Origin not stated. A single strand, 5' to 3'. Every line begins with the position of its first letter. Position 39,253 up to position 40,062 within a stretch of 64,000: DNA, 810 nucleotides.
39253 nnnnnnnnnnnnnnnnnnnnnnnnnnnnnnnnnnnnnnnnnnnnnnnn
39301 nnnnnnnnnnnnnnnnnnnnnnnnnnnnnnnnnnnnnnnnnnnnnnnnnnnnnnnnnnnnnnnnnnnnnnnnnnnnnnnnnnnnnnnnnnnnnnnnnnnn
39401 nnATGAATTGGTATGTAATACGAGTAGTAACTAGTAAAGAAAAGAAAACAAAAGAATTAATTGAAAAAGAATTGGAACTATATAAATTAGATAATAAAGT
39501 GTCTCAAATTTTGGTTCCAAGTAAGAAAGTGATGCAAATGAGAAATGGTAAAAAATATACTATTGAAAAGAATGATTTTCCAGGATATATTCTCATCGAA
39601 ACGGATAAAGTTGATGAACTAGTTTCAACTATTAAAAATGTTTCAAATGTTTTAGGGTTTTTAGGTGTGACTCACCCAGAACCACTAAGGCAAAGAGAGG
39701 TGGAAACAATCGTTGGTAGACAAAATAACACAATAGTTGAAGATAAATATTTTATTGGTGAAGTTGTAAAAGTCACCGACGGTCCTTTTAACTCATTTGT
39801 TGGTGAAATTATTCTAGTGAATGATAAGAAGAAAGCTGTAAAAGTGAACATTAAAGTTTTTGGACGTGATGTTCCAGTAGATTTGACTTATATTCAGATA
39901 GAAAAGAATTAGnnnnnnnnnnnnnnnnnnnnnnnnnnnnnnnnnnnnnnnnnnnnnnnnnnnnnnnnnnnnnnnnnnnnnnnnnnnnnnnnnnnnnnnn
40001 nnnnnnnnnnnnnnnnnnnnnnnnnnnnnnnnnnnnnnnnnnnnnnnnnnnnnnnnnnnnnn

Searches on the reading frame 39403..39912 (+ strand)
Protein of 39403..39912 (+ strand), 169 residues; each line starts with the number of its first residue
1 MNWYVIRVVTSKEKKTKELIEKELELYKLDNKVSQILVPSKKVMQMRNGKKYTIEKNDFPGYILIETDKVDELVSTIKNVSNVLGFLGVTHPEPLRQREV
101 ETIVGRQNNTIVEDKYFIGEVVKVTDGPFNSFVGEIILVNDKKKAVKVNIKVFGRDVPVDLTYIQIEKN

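Call 104: search_protein_families(library=pfam, proteins=[window:39403-39912:+], max_evalue=0.001)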
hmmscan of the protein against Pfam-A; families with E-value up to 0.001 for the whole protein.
window:39403-39912:+ (169 aa): 2 families
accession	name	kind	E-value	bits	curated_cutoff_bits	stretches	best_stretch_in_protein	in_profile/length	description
PF02357.24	NusG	-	3.1e-19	69.7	22.2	1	1-103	1-92/93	Transcription termination factor nusG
PF00467.35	KOW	-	0.00073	19.7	22.3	0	119-148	2-29/32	KOW motif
